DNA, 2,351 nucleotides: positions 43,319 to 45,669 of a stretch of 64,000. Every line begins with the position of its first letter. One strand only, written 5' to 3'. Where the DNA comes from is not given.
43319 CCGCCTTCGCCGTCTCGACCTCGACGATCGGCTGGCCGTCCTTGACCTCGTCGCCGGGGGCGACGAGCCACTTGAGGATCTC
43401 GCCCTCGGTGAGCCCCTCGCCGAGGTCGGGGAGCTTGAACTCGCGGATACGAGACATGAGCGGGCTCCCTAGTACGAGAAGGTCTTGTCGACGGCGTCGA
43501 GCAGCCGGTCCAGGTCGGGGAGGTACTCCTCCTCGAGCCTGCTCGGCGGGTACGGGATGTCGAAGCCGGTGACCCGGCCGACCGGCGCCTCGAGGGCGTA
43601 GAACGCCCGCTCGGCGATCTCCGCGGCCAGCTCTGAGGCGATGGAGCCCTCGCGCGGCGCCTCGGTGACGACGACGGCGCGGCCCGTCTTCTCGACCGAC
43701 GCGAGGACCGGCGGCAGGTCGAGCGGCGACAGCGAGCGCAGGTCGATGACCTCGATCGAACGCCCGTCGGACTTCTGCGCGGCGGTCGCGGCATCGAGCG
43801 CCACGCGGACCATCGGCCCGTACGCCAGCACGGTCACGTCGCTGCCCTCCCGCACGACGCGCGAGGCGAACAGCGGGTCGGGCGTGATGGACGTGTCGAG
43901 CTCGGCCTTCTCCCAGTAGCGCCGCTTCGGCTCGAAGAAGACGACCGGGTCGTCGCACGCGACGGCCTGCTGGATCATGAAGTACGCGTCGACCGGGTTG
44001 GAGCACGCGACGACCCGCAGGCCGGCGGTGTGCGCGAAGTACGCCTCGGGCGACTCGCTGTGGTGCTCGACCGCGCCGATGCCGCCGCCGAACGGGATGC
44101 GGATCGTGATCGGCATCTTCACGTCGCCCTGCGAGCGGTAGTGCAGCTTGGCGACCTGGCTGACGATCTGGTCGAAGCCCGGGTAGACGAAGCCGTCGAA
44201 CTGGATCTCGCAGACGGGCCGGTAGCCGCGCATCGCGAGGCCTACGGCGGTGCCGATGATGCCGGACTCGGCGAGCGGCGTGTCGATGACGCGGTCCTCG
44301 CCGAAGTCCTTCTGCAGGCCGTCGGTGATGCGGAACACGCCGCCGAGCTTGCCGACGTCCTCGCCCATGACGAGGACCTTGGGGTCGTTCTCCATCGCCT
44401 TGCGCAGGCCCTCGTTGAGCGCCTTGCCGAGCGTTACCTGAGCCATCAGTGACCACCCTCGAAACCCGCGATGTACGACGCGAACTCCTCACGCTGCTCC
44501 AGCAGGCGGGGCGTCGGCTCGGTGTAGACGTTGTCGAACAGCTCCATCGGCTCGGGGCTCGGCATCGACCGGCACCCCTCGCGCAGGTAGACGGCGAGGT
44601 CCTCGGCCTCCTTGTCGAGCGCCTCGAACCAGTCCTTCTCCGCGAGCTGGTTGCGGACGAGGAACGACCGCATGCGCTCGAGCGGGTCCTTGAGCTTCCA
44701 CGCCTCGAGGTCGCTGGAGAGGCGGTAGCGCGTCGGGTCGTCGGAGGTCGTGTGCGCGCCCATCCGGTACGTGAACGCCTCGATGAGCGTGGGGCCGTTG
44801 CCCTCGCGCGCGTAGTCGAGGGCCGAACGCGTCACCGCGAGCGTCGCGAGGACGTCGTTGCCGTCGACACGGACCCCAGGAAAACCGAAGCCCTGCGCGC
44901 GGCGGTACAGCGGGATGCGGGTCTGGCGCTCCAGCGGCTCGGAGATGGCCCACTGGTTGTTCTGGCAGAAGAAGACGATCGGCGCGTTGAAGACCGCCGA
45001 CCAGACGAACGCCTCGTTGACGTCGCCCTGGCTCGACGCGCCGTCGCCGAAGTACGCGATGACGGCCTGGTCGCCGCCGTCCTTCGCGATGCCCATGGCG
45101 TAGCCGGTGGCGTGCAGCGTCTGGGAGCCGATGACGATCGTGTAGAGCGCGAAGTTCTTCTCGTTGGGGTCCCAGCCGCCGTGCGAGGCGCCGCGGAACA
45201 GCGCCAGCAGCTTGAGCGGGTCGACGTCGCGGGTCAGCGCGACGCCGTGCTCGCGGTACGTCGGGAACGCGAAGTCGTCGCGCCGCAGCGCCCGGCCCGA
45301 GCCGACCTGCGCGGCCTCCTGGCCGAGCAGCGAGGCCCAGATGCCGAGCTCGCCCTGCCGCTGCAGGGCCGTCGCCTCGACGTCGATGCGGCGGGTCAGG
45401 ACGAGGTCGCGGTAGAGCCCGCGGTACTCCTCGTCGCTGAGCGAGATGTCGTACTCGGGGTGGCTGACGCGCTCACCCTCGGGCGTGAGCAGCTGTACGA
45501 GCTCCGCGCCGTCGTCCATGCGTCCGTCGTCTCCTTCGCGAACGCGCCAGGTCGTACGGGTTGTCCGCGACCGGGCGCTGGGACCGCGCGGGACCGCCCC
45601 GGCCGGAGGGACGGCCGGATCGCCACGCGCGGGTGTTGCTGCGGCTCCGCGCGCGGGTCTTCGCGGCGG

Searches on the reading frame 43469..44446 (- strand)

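Call 65: search_protein_families(library=pfam, proteins=[window:43469-44446:-], max_evalue=0.00001)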
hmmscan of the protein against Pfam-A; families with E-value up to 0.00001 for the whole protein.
window:43469-44446:- (325 aa): 2 families
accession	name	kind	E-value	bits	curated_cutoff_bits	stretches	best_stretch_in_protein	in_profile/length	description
PF02779.29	Transket_pyr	-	1.9e-41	142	27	1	3-177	2-172/174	Transketolase, pyrimidine binding domain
PF02780.25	Transketolase_C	-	1.7e-35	122.1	25.9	1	196-314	4-123/124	Transketolase, C-terminal domain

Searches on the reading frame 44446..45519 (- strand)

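Call 65: search_protein_families(library=pfam, proteins=[window:44446-45519:-], max_evalue=0.00001)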
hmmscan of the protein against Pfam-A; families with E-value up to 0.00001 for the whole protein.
window:44446-45519:- (357 aa): 1 family
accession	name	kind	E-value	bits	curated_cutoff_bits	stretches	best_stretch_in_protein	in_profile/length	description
PF00676.26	E1_dh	-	9.3e-72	241.9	22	1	39-306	4-281/300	Dehydrogenase E1 component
